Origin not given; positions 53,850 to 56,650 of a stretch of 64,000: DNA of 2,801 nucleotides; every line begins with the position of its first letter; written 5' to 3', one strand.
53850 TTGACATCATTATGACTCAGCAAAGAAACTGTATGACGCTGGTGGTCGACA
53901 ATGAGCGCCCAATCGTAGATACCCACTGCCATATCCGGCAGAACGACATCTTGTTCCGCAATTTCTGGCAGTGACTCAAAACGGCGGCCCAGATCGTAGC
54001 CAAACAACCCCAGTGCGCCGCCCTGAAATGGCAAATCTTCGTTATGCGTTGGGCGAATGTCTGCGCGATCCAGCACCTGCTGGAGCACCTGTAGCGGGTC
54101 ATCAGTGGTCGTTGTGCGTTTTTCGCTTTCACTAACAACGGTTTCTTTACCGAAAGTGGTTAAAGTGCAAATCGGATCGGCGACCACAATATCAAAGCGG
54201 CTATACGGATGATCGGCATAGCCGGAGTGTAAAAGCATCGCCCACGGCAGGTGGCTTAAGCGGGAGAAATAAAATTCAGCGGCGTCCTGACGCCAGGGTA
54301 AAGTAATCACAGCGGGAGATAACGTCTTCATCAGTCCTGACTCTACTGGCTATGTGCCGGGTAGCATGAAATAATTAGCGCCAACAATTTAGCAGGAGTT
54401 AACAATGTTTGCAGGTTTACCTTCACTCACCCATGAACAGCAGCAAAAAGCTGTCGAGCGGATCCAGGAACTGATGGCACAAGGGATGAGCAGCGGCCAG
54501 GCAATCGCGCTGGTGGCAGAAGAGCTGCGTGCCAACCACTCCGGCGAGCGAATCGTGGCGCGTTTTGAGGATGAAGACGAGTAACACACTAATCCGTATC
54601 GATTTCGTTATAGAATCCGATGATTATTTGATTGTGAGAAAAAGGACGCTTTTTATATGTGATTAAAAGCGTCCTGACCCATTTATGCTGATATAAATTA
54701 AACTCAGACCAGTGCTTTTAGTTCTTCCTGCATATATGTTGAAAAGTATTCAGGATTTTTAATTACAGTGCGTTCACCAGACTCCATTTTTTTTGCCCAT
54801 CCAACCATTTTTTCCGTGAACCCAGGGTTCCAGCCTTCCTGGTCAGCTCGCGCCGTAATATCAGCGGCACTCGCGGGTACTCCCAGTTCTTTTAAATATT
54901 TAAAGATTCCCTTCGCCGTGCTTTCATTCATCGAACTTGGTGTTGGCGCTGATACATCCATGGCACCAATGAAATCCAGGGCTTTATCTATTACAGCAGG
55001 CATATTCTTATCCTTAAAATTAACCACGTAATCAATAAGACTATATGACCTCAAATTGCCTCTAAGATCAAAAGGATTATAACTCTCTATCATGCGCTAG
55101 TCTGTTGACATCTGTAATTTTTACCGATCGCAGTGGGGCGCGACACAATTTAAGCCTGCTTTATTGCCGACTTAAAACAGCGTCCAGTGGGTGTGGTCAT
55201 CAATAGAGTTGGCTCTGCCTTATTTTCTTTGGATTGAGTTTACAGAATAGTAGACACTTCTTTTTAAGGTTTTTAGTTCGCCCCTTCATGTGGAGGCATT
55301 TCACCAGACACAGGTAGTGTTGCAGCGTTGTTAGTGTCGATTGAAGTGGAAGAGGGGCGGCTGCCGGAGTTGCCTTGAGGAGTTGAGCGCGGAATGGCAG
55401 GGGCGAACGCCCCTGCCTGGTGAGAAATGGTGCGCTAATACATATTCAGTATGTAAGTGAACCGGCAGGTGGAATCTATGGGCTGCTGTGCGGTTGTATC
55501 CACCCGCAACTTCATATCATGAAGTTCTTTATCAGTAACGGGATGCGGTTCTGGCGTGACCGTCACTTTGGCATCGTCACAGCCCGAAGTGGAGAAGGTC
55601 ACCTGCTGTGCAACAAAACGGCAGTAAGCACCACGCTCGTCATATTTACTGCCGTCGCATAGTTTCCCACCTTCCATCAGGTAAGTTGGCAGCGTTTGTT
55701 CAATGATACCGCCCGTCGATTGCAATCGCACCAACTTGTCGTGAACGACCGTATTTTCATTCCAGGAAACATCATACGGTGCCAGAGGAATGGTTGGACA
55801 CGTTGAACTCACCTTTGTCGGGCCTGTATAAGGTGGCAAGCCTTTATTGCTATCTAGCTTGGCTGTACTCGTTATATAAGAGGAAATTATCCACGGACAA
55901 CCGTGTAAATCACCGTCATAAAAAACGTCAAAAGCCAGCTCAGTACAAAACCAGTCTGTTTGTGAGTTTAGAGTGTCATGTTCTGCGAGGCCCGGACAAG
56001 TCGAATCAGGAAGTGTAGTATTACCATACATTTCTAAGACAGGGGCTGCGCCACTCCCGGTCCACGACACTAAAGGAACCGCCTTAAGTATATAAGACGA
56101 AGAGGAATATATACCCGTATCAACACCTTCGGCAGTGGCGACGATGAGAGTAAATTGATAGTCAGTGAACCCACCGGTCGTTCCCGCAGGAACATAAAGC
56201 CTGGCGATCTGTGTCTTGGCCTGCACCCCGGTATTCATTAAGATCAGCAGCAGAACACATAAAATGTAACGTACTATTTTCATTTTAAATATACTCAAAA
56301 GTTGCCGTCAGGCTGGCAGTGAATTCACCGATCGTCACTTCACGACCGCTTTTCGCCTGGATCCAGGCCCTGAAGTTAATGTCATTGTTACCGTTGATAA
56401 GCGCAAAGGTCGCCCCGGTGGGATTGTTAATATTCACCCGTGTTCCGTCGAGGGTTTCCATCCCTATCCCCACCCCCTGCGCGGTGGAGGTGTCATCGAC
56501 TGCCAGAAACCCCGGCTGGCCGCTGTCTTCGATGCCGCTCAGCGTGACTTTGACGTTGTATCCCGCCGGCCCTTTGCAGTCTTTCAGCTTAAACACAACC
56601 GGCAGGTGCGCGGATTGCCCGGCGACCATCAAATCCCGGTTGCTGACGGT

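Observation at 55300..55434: GC-rich segment with a perfect palindrome at the yoaC-proximal island boundary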

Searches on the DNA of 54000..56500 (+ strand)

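Call 3: search_dna_similar(query=window:55094-55434:+, collection=ecoli_genomes, mode=near, max_rows=30, rows=spread)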
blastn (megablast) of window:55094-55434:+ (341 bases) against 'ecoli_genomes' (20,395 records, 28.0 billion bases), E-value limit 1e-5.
Records with a match: 10; places in all: 12; records where one place covers at least 80% of the query: 7.
Genomes with a match: 10 of 5426; with a place that covers at least 80% of the query: 7. Places per genome that has any: lowest 1, median 1, highest 2. On chromosomes: 12 places; on plasmids: 0.
Best place of each record, by identity: >=99% 5; 95-99% 4; 80-90% 1.
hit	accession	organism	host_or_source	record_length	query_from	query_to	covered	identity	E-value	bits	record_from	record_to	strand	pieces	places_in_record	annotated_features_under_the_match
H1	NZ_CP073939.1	Escherichia coli strain MB53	Poultry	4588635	1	341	100%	100.0%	1e-177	630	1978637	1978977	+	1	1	none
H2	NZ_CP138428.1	Escherichia coli strain 6EVA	Homo sapiens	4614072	1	341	100%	100.0%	1e-177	630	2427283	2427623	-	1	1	none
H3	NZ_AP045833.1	Escherichia coli strain wlxctx60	Ursus thibetanus japonicus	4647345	1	341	100%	100.0%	1e-177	630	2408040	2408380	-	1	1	none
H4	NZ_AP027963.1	Escherichia coli strain VE-T9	-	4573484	1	341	100%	98.5%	7e-170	604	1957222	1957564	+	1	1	none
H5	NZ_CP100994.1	Escherichia coli strain ET201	Hoplobatrachus rugulosus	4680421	1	341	100%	98.5%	7e-170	604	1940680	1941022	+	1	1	none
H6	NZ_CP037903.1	Escherichia coli strain LHM10-1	pig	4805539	1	341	100%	98.3%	3e-168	599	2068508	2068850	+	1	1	none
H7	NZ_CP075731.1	Escherichia coli strain CP52E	Homo sapiens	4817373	1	341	100%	98.3%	3e-168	599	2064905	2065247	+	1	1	none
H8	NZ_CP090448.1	Escherichia coli strain PT62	pigeon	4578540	1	176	52%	100.0%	6e-86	326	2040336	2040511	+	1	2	none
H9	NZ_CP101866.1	Escherichia coli strain LP5-1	pigeon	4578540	1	176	52%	100.0%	6e-86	326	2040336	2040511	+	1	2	none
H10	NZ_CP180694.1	Escherichia coli strain CUPS04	Slaughterhouse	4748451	224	298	22%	89.3%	2e-16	95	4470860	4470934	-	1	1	smrB: endonuclease SmrB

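Call 5: search_rna_families(source=window, start=54000, end=56500, threshold=evalue, max_evalue=10)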
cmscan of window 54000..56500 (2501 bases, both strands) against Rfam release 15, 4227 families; matches with E-value up to 10: 3.
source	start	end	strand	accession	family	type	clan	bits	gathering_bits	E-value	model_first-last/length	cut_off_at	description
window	54656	54734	-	RF01209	snR76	Gene; snRNA; snoRNA; CD-box;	CL00071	16.9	55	4.7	1-101/101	no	Small nucleolar RNA snR76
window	55135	55194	-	RF01866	ceN33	Gene; snRNA; snoRNA; CD-box;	-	15.2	75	9.7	1-118/118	no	C. elegans snoRNA ceN33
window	55383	55462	+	RF02937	Clostridiales-2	Gene; sRNA;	-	13.9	58.6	9.8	1-82/82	no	Clostridiales-2 RNA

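Call 6: get_annotated_region(hit=H1, flank=12000)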
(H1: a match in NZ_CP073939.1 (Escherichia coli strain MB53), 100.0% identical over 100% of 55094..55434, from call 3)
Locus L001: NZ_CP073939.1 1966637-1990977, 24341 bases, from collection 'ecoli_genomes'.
description: Escherichia coli strain MB53 chromosome, complete genome
organism: Escherichia coli strain MB53 (NCBI taxid 562)
replicon: chromosome; assembly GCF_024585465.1
host: Poultry; source: Cloacal sample; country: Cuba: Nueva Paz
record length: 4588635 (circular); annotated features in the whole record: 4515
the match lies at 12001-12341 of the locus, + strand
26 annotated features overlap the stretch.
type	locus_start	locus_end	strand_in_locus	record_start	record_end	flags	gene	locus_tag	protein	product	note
CDS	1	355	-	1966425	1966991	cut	mntP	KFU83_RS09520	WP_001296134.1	manganese efflux pump MntP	-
CDS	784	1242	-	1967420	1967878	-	yobD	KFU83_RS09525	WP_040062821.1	DUF986 family protein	-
CDS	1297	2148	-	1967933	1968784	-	manZ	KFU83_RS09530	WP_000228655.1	PTS mannose transporter subunit IID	-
CDS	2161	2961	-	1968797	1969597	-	manY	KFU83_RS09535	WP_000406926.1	PTS mannose transporter subunit IIC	-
CDS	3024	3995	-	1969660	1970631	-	manX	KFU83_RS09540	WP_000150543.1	PTS mannose transporter subunit IIAB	-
CDS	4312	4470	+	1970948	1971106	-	yoaL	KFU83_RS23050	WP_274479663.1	protein YoaL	-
CDS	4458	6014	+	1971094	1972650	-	yoaE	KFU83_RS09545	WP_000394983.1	CNNM family cation transport protein YoaE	-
CDS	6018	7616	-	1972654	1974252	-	pdeD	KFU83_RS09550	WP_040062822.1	EAL domain-containing protein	-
CDS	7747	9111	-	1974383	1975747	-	sdaA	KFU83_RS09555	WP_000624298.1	L-serine ammonia-lyase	-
CDS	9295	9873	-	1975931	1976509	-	nudL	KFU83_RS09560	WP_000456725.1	CoA pyrophosphatase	-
CDS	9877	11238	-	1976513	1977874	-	pabB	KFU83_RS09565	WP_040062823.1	aminodeoxychorismate synthase component 1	-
CDS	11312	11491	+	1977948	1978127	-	yoaH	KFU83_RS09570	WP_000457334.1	YoaH family protein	-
CDS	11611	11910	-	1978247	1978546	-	yoaC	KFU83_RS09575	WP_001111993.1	DUF1889 family protein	-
CDS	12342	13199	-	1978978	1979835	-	-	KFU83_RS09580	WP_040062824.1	StfH/YfcO family fimbrial adhesin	-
CDS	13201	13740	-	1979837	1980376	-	-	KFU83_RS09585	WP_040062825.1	fimbrial protein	-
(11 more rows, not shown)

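Call 7: get_annotated_region(hit=H8, flank=6000)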
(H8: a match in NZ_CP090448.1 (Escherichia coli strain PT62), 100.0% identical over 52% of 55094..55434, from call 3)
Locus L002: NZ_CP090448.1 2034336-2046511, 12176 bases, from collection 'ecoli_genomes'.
description: Escherichia coli strain PT62 chromosome, complete genome
organism: Escherichia coli strain PT62 (NCBI taxid 562)
replicon: chromosome; assembly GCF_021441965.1
host: -; source: pigeon; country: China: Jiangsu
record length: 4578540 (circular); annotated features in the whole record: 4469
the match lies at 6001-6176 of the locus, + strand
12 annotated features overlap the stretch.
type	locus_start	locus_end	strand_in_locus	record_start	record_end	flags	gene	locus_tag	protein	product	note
CDS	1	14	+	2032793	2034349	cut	yoaE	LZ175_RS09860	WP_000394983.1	CNNM family cation transport protein YoaE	-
CDS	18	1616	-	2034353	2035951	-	pdeD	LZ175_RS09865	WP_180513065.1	EAL domain-containing protein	-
CDS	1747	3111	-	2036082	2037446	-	sdaA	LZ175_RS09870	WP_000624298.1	L-serine ammonia-lyase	-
CDS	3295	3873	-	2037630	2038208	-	nudL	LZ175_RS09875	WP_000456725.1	CoA pyrophosphatase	-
CDS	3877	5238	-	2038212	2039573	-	pabB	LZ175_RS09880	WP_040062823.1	aminodeoxychorismate synthase component 1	-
CDS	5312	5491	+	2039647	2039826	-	yoaH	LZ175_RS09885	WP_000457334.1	YoaH family protein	-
CDS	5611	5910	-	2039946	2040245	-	yoaC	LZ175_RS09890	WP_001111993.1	DUF1889 family protein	-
CDS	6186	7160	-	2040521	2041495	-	-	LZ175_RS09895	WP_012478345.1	IS30-like element ISApl1 family transposase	-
CDS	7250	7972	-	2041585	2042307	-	-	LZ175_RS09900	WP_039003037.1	PAP2 family protein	-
CDS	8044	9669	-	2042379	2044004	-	-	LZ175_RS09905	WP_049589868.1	phosphoethanolamine--lipid A transferase MCR-1.1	-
CDS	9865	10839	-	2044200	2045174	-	-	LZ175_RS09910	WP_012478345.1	IS30-like element ISApl1 family transposase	-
CDS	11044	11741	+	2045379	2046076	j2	-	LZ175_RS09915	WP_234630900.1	IS1 family transposase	programmed frameshift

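Call 12: get_annotated_region(hit=H10, flank=3000)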
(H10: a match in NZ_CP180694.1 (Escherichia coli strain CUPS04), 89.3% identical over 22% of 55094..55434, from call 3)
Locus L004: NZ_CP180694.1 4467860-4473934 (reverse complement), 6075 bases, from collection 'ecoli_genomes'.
description: Escherichia coli strain CUPS04 chromosome, complete genome
organism: Escherichia coli strain CUPS04 (NCBI taxid 562)
replicon: chromosome; assembly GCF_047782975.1
host: -; source: Slaughterhouse; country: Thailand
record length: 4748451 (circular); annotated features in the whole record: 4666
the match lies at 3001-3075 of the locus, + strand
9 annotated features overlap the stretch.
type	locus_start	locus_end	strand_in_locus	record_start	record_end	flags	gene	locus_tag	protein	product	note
CDS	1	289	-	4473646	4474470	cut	mepA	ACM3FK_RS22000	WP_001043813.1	penicillin-insensitive murein endopeptidase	-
CDS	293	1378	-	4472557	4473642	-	aroC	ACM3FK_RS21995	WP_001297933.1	chorismate synthase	-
CDS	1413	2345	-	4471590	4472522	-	prmB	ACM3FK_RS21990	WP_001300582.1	50S ribosomal protein L3 N(5)-glutamine methyltransferase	-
CDS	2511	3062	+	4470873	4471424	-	smrB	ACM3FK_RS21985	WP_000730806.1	endonuclease SmrB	-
CDS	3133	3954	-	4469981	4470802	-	yfcO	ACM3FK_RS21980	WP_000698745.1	fimbrial adhesin YfcO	-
CDS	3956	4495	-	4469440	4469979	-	yfcP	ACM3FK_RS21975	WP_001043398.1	fimbrial protein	-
CDS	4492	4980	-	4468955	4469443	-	yfcQ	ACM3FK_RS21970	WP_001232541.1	fimbrial protein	-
CDS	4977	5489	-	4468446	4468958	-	yfcR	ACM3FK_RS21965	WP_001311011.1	fimbrial protein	-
CDS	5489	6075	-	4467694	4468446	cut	yfcS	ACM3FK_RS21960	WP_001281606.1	fimbria/pilus periplasmic chaperone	-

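Call 21: search_dna_similar(query=window:55280-55440:+, collection=ecoli_genomes, mode=distant, max_rows=40, rows=spread)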
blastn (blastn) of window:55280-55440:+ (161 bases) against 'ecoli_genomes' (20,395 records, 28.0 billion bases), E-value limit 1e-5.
Records with a match: 5028; places in all: 5039; records where one place covers at least 80% of the query: 581.
Genomes with a match: 5028 of 5426; with a place that covers at least 80% of the query: 581. Places per genome that has any: lowest 1, median 1, highest 2. On chromosomes: 5039 places; on plasmids: 0.
Best place of each record, by identity: >=99% 3; 95-99% 4; 80-90% 523; 60-80% 4498.
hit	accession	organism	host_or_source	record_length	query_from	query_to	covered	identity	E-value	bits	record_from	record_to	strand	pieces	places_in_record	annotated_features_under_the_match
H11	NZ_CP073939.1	Escherichia coli strain MB53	Poultry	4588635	1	161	100%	100.0%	6e-76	291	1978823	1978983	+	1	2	StfH/YfcO family fimbrial adhesin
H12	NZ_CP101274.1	Escherichia coli strain EC21Z-014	Homo sapiens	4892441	8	161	96%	75.6%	3e-29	137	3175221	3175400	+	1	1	smrB: endonuclease SmrB | StfH/YfcO family fimbrial adhesin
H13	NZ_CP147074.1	Escherichia coli strain JSWP021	municipal wastewater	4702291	8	161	96%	75.6%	3e-29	137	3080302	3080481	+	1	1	smrB: endonuclease SmrB | StfH/YfcO family fimbrial adhesin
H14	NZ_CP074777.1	Escherichia coli strain 96_1414P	Homo sapiens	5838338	8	161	96%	75.6%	3e-29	137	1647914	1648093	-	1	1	smrB: endonuclease SmrB | StfH/YfcO family fimbrial adhesin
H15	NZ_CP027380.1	Escherichia coli strain 2013C-3250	missing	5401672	8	161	96%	75.0%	3e-28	132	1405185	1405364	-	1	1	smrB: endonuclease SmrB | StfH/YfcO family fimbrial adhesin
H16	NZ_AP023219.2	Escherichia coli strain M505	Homo sapiens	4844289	34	148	71%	72.5%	2e-13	85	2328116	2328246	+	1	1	smrB: endonuclease SmrB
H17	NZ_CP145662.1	Escherichia coli strain S1-INA-02-B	Homo sapiens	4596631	34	148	71%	72.5%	2e-13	85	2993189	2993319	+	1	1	smrB: endonuclease SmrB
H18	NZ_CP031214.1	Escherichia coli strain C600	Homo sapiens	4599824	38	143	66%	77.9%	4e-21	109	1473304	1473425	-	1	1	smrB: endonuclease SmrB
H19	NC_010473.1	Escherichia coli str. K-12 substr. DH10B strain K-12 ...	-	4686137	38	143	66%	77.9%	4e-21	109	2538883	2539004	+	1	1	smrB: endonuclease SmrB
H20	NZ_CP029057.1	Escherichia coli strain FORC_081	chicken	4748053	38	143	66%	77.9%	4e-21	109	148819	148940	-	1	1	smrB: endonuclease SmrB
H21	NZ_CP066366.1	Escherichia coli strain AR Bank #0346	Homo sapiens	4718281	38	143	66%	77.9%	4e-21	109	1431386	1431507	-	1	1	smrB: endonuclease SmrB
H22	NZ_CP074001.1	Escherichia coli strain PM4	Pig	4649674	38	143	66%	77.9%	4e-21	109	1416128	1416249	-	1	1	smrB: endonuclease SmrB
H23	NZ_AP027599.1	Escherichia coli strain LR-71-1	Homo sapiens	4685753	38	143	66%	77.9%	4e-21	109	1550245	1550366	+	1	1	smrB: endonuclease SmrB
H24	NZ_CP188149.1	Escherichia coli strain TUM23339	Laboratory developed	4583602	38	143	66%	77.9%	4e-21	109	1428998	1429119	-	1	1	smrB: endonuclease SmrB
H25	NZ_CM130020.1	Escherichia coli strain EEC_W5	Gallus gallus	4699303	38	143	66%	77.9%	4e-21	109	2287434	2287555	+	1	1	smrB: endonuclease SmrB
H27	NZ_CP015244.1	Escherichia coli O91 str. RM7190 strain RM7190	pig feces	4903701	8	99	57%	76.5%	2e-11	77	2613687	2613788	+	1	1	smrB: endonuclease SmrB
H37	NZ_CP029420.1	Escherichia coli strain 3385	not collected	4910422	8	95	55%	75.5%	3e-10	74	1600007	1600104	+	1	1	smrB: endonuclease SmrB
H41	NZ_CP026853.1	Escherichia coli strain MS7163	Homo sapiens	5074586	8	99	57%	71.6%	6e-6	59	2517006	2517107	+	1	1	smrB: endonuclease SmrB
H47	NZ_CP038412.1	Escherichia coli O157:H7 strain 493/89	Homo sapiens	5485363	34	99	41%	81.8%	4e-8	66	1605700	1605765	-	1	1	smrB: endonuclease SmrB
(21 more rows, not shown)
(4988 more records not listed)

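Call 27: get_annotated_region(hit=H12, flank=1200)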
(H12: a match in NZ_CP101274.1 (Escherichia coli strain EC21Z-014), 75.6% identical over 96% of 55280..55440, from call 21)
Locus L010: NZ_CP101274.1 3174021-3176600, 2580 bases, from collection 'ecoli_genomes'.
description: Escherichia coli strain EC21Z-014 chromosome, complete genome
organism: Escherichia coli strain EC21Z-014 (NCBI taxid 562)
replicon: chromosome; assembly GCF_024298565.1
host: Homo sapiens; source: -; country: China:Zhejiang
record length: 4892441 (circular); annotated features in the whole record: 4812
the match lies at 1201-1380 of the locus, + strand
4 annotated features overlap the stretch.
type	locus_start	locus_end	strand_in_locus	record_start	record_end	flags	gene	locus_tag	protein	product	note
CDS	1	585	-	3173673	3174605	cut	prmB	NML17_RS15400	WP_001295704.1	50S ribosomal protein L3 N(5)-glutamine methyltransferase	-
CDS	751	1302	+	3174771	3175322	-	smrB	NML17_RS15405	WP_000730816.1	endonuclease SmrB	-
CDS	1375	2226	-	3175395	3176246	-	-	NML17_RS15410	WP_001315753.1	StfH/YfcO family fimbrial adhesin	-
CDS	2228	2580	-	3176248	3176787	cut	-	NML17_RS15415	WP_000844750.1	fimbrial protein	-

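Call 28: get_annotated_region(hit=H16, flank=1200)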
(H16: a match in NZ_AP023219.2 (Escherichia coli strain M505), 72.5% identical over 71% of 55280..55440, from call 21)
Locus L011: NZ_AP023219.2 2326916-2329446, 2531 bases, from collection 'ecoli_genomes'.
description: Escherichia coli strain M505 chromosome, complete genome
organism: Escherichia coli strain M505 (NCBI taxid 562)
replicon: chromosome; assembly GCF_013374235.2
host: Homo sapiens; source: -; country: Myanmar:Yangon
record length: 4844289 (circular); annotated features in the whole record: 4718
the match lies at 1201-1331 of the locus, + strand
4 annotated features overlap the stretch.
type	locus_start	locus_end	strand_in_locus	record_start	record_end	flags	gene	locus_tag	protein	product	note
CDS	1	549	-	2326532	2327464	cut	prmB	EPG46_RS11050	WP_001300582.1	50S ribosomal protein L3 N(5)-glutamine methyltransferase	-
CDS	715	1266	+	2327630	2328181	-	smrB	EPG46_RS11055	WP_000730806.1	endonuclease SmrB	-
CDS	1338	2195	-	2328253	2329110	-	-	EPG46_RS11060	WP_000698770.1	StfH/YfcO family fimbrial adhesin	-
CDS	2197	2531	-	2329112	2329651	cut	-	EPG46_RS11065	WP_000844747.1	fimbrial protein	-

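Call 29: get_annotated_region(hit=H27, flank=1200)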
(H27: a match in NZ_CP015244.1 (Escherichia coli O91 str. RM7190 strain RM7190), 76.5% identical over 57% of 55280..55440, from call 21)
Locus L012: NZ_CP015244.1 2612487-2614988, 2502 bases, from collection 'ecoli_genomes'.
description: Escherichia coli O91 str. RM7190 chromosome, complete genome
organism: Escherichia coli O91 str. RM7190 strain RM7190 (NCBI taxid 1055545)
replicon: chromosome; assembly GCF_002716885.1
host: -; source: pig feces; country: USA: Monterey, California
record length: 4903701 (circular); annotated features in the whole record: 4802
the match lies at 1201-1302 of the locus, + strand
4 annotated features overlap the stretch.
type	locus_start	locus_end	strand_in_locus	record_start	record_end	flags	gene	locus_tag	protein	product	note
CDS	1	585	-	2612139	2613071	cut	prmB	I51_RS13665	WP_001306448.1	50S ribosomal protein L3 N(5)-glutamine methyltransferase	-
CDS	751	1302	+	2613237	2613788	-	smrB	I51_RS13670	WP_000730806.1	endonuclease SmrB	-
CDS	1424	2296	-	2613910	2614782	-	-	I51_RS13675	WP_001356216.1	StfH/YfcO family fimbrial adhesin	-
CDS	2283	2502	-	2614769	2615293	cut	-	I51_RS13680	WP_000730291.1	fimbrial protein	-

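Call 30: get_annotated_region(hit=H37, flank=1200)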
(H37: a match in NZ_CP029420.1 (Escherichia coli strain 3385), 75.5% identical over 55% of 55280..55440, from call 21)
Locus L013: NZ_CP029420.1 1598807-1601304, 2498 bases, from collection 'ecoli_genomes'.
description: Escherichia coli strain 3385 chromosome, complete genome
organism: Escherichia coli strain 3385 (NCBI taxid 562)
replicon: chromosome; assembly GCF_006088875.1
host: not collected; source: -; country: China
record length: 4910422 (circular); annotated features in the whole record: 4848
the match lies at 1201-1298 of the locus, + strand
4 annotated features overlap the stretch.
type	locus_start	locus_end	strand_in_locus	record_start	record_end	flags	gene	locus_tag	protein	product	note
CDS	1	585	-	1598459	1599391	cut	prmB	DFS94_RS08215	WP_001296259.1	50S ribosomal protein L3 N(5)-glutamine methyltransferase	-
CDS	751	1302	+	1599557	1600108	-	smrB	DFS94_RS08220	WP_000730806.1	endonuclease SmrB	-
CDS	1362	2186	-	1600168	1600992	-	-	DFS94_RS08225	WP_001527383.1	StfH/YfcO family fimbrial adhesin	-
CDS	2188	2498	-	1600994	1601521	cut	-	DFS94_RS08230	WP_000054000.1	fimbrial protein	-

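Call 31: get_annotated_region(hit=H41, flank=1200)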
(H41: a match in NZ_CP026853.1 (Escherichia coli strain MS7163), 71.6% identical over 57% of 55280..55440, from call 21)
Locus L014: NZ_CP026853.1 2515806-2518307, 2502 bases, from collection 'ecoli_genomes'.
description: Escherichia coli strain MS7163 chromosome, complete genome
organism: Escherichia coli strain MS7163 (NCBI taxid 562)
replicon: chromosome; assembly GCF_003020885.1
host: Homo sapiens; source: urine; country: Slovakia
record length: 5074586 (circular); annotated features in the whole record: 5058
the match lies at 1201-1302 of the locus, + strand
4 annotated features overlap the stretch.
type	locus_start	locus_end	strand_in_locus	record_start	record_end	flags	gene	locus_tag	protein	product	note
CDS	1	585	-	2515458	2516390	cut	prmB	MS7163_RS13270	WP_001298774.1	50S ribosomal protein L3 N(5)-glutamine methyltransferase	-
CDS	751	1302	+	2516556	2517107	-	smrB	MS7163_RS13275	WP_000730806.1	endonuclease SmrB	-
CDS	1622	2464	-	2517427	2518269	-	-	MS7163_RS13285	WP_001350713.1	StfH/YfcO family fimbrial adhesin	-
CDS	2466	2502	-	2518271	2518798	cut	-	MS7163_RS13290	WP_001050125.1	fimbrial protein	-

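Call 32: get_annotated_region(hit=H47, flank=1200)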
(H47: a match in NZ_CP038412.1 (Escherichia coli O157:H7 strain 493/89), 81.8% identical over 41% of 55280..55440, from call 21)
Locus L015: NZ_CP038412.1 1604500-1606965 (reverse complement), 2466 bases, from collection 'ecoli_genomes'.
description: Escherichia coli O157:H7 strain 493/89 chromosome, complete genome
organism: Escherichia coli O157:H7 strain 493/89 (NCBI taxid 83334)
replicon: chromosome; assembly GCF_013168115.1
host: Homo sapiens; source: missing; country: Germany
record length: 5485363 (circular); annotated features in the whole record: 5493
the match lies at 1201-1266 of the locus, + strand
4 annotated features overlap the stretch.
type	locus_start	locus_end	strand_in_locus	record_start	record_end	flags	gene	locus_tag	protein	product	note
CDS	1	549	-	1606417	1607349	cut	prmB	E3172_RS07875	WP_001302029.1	50S ribosomal protein L3 N(5)-glutamine methyltransferase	-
CDS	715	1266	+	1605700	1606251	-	smrB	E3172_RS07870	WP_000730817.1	endonuclease SmrB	-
CDS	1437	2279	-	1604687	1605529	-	-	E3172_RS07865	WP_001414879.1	StfH/YfcO family fimbrial adhesin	-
CDS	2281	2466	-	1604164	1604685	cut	-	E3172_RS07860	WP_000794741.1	fimbrial protein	-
